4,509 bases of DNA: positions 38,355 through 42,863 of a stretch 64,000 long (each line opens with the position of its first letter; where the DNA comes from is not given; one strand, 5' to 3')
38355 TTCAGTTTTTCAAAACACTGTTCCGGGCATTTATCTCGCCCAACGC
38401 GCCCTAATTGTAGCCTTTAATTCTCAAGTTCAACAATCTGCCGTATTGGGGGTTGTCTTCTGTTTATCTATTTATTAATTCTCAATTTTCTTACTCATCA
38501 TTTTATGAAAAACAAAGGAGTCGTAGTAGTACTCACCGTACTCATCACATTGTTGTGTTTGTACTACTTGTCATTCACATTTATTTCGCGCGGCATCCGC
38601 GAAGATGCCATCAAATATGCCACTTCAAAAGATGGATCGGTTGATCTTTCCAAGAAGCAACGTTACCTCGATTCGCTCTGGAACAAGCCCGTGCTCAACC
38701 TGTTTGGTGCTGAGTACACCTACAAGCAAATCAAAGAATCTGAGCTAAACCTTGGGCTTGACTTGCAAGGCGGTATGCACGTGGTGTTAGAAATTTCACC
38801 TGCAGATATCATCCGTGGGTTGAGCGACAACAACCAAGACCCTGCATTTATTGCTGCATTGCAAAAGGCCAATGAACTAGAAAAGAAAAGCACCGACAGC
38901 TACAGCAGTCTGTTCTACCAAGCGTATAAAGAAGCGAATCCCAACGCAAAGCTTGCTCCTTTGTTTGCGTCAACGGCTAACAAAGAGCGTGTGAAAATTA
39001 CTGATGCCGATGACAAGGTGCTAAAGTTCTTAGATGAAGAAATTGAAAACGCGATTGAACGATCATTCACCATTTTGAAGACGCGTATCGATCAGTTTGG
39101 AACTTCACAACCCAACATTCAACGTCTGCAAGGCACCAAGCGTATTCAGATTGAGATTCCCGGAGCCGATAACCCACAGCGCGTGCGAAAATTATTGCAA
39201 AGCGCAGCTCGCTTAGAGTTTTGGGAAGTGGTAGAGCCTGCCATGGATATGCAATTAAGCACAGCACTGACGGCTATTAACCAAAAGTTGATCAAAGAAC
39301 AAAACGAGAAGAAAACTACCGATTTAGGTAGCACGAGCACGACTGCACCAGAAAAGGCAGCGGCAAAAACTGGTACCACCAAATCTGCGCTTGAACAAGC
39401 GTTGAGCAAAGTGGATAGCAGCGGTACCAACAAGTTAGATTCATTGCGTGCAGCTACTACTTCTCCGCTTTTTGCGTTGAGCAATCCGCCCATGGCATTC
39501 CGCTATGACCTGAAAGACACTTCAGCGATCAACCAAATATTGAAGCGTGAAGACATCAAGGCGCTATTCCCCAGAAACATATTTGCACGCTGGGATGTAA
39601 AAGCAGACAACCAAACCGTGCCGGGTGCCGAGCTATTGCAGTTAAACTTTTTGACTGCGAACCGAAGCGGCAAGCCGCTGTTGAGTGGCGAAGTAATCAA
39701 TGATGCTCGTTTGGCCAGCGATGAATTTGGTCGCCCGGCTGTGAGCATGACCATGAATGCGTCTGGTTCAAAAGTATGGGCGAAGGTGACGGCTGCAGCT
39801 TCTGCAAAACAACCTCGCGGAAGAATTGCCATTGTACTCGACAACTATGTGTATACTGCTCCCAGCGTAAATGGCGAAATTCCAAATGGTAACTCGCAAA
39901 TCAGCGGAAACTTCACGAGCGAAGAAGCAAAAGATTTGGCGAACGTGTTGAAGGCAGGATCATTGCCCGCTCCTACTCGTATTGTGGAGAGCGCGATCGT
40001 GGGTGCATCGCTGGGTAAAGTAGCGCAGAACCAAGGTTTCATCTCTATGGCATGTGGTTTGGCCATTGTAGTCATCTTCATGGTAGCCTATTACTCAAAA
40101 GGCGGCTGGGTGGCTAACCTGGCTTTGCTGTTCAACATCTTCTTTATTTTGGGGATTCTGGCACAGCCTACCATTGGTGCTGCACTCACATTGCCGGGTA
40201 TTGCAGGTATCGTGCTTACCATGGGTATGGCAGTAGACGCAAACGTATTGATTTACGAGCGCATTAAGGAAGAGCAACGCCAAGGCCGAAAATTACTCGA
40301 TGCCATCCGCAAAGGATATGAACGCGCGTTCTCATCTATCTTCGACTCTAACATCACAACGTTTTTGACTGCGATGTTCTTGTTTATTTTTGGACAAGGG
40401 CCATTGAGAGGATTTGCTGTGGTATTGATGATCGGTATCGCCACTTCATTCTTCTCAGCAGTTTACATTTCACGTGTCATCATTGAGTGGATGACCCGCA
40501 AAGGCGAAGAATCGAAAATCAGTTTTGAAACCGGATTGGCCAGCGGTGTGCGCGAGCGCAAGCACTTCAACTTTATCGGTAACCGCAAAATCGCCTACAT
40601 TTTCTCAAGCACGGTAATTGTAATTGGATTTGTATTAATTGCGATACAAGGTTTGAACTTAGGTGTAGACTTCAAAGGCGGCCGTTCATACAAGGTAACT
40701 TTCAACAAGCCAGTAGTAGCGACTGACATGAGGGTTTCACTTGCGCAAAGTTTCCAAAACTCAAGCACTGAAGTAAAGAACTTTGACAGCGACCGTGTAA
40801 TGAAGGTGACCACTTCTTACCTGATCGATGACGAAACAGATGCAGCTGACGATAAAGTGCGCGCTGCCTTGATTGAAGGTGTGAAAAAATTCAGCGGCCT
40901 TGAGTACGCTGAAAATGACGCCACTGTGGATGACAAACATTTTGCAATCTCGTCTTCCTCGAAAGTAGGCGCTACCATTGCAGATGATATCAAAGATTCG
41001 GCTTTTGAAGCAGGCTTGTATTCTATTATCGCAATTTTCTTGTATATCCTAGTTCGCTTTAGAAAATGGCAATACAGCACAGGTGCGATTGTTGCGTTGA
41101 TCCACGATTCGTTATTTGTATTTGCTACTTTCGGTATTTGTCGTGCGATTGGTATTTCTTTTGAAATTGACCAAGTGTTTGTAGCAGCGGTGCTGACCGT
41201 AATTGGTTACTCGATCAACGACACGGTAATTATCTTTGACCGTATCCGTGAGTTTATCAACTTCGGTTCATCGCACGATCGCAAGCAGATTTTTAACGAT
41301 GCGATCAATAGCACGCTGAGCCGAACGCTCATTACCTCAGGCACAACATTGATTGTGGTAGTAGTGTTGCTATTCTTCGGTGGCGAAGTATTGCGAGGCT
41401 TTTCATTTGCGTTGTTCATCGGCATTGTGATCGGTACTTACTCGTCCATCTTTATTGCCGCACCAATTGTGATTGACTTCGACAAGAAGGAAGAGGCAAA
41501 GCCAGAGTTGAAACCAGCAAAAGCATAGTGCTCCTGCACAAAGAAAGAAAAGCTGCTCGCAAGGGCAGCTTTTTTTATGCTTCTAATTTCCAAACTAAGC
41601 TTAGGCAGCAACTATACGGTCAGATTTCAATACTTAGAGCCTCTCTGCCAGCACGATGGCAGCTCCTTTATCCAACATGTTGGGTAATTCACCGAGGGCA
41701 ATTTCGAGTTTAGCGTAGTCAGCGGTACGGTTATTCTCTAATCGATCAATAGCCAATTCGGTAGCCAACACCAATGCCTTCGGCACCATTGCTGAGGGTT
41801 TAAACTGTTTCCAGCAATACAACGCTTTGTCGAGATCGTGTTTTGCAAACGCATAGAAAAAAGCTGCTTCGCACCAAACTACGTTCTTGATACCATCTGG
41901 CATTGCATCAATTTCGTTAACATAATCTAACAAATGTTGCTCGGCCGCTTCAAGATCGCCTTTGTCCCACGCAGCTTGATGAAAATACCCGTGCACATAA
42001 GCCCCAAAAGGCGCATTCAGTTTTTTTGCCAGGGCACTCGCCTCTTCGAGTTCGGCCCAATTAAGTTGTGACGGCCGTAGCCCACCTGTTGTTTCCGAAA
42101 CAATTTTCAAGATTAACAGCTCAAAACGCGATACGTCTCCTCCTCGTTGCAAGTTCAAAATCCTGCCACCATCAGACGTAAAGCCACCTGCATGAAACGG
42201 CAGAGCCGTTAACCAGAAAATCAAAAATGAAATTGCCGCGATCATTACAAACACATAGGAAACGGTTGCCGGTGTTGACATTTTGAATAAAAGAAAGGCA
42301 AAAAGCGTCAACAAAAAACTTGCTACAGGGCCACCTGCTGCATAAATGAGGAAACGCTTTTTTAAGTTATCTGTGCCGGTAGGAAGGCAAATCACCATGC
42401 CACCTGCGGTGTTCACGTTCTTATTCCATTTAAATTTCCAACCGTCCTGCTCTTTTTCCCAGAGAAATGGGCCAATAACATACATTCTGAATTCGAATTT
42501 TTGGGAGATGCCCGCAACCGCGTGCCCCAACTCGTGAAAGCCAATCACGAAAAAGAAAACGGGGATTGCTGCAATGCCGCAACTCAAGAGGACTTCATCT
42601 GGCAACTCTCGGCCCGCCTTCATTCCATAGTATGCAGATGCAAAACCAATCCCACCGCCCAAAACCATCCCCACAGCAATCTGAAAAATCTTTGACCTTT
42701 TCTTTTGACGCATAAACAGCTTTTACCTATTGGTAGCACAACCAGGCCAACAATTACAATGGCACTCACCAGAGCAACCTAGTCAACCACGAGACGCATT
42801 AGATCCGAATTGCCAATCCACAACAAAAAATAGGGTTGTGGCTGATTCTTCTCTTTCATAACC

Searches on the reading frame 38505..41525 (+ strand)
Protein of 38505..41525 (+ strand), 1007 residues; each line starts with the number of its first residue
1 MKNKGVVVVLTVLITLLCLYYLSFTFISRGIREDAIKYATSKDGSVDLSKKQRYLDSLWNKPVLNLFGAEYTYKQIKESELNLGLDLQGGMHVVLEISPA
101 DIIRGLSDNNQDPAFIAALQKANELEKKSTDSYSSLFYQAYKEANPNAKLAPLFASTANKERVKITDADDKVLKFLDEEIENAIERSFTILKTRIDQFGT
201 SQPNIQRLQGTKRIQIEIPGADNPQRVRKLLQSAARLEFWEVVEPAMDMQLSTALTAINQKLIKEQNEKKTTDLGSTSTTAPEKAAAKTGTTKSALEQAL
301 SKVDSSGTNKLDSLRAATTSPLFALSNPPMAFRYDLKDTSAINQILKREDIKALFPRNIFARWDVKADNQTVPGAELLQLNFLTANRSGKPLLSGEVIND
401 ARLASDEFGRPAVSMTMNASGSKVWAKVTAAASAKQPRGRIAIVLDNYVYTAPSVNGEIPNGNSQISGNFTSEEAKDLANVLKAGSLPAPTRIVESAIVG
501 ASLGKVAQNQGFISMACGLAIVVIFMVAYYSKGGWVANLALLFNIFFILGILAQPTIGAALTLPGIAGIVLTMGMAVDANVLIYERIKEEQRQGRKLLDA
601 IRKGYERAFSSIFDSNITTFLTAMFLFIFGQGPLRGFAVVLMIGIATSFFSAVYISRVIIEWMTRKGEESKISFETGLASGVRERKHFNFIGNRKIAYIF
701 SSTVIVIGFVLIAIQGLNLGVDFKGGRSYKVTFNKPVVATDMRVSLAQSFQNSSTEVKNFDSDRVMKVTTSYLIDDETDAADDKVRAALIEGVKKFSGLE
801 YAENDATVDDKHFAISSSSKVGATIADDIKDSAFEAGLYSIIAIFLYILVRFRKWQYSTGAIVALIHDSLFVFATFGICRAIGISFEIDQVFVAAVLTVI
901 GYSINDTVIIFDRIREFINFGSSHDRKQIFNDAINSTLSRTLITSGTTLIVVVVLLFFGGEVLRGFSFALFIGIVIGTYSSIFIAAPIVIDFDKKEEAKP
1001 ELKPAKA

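Call 4: search_protein_families(library=pfam, proteins=[window:38505-41525:+], max_evalue=0.01)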
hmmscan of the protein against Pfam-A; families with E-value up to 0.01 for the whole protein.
window:38505-41525:+ (1007 aa): 6 families
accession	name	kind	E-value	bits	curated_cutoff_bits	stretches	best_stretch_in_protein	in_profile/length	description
PF02355.23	SecD_SecF_C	-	1.7e-74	249.7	20.5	2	810-994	11-188/189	Protein export membrane protein SecD/SecF, C-terminal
PF22599.2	SecDF_P1_head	-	2.6e-27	95.4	27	1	390-489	18-114/114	SecDF, P1 head subdomain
PF21760.3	SecD_1st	-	1.3e-17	63.4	27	1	184-242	1-58/60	Protein translocase subunit SecDF, P1 domain, N-terminal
PF07549.19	Sec_GG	-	3.3e-15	55.5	20.3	2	710-737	1-28/28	SecD/SecF GG Motif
PF00873.25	ACR_tran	-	1.7e-06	26.5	28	1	509-655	860-1012/1021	AcrB/AcrD/AcrF family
PF03176.21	MMPL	-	0.0001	21.8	20.5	1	505-653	139-292/333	MMPL family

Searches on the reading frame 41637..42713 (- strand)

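Call 4: search_protein_families(library=pfam, proteins=[window:41637-42713:-], max_evalue=0.01)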
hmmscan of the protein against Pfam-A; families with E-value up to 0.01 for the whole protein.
window:41637-42713:- (359 aa): 2 families
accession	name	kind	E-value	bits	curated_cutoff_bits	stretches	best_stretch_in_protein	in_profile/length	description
PF02163.28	Peptidase_M50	-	2.3e-09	37.4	27.2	1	49-145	2-102/221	Peptidase family M50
PF13398.12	Peptidase_M50B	-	0.0018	18.5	26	0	112-164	59-111/201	Peptidase M50B-like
